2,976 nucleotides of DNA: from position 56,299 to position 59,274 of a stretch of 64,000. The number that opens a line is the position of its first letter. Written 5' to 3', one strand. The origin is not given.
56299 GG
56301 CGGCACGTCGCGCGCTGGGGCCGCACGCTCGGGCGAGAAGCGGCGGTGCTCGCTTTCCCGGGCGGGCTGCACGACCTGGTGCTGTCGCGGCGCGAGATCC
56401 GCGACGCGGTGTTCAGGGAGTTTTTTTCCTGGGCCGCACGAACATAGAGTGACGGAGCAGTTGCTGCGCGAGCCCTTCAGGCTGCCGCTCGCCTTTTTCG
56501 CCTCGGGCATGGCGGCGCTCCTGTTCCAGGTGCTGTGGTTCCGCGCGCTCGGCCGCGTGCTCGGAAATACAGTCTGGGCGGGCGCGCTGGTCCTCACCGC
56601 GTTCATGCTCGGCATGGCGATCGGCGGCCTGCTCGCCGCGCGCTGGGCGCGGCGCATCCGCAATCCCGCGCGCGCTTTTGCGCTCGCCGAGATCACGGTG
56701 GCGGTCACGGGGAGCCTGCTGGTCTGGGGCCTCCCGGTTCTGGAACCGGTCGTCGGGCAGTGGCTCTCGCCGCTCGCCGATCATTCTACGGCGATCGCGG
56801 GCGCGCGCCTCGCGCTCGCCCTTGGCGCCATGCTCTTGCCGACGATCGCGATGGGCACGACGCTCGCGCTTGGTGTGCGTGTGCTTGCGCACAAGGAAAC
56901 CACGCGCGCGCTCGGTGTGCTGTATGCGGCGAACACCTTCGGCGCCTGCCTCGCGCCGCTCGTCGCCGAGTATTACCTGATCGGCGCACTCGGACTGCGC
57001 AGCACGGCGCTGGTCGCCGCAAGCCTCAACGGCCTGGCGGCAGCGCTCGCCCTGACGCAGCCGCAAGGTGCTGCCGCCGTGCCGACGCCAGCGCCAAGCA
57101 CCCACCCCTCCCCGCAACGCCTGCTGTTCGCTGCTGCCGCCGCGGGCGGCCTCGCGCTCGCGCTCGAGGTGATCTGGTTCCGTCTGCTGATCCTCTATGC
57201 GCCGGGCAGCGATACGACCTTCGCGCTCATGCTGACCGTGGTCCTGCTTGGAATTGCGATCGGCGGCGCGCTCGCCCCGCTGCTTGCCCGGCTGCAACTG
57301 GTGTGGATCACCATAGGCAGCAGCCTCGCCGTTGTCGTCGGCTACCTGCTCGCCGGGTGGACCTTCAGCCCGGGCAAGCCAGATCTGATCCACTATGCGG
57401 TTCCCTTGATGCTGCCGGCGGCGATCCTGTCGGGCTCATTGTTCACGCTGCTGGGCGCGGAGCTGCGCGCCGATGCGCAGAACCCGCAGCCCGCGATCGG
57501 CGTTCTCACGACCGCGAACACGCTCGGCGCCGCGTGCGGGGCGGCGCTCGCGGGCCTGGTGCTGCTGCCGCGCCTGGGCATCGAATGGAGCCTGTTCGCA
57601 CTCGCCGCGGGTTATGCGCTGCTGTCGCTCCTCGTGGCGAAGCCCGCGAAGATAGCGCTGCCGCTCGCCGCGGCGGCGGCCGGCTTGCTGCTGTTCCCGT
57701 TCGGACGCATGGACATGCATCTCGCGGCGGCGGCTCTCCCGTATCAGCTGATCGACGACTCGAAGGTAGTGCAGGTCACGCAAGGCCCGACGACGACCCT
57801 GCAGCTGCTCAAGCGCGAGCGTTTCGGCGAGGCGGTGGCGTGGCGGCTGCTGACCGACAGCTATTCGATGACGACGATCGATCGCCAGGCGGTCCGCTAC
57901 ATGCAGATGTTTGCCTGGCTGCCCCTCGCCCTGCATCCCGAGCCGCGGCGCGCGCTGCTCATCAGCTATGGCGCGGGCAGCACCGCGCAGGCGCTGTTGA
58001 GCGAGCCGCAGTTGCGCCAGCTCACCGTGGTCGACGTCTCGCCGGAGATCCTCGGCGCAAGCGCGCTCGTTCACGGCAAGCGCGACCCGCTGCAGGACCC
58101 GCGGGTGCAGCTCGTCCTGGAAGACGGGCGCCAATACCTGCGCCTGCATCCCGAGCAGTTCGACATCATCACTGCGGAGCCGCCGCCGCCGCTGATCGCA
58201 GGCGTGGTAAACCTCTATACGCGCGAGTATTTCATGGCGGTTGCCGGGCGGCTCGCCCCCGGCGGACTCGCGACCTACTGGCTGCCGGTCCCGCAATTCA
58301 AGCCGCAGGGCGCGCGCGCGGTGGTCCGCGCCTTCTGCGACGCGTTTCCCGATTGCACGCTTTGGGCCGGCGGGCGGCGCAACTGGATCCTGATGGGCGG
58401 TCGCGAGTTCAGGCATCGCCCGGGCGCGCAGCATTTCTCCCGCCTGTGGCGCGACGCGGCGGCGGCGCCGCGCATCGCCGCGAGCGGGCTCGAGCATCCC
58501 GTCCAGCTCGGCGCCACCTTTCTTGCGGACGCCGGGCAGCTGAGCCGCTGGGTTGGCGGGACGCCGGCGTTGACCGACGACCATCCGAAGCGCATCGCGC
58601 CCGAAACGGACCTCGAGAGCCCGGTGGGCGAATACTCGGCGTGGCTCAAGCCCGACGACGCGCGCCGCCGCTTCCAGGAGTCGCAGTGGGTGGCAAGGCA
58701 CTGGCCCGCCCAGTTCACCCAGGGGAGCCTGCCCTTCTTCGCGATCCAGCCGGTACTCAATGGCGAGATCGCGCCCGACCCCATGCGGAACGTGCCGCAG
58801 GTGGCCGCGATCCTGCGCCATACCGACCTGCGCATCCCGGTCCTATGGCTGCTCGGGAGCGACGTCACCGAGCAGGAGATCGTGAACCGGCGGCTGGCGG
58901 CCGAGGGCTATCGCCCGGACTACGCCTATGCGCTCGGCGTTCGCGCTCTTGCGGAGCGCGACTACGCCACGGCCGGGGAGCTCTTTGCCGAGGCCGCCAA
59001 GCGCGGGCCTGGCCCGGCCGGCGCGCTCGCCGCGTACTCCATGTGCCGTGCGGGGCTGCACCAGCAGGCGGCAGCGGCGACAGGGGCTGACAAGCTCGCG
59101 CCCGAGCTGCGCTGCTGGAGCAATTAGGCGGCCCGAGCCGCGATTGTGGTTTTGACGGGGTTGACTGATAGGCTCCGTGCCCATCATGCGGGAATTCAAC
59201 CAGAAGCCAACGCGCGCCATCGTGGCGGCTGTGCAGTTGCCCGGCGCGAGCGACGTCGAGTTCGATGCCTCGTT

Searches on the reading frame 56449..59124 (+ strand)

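Call 79: search_protein_families(library=pfam, proteins=[window:56449-59124:+], max_evalue=0.00001)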
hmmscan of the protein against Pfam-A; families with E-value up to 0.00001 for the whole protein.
window:56449-59124:+ (892 aa): 2 families
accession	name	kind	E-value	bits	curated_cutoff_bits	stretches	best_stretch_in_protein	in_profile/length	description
PF01564.23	Spermine_synth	-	5.1e-11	42.9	22.9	1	483-610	3-130/186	Spermine/spermidine synthase domain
PF07690.21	MFS_1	-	2e-07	30.7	33.4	0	15-333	5-313/347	Major Facilitator Superfamily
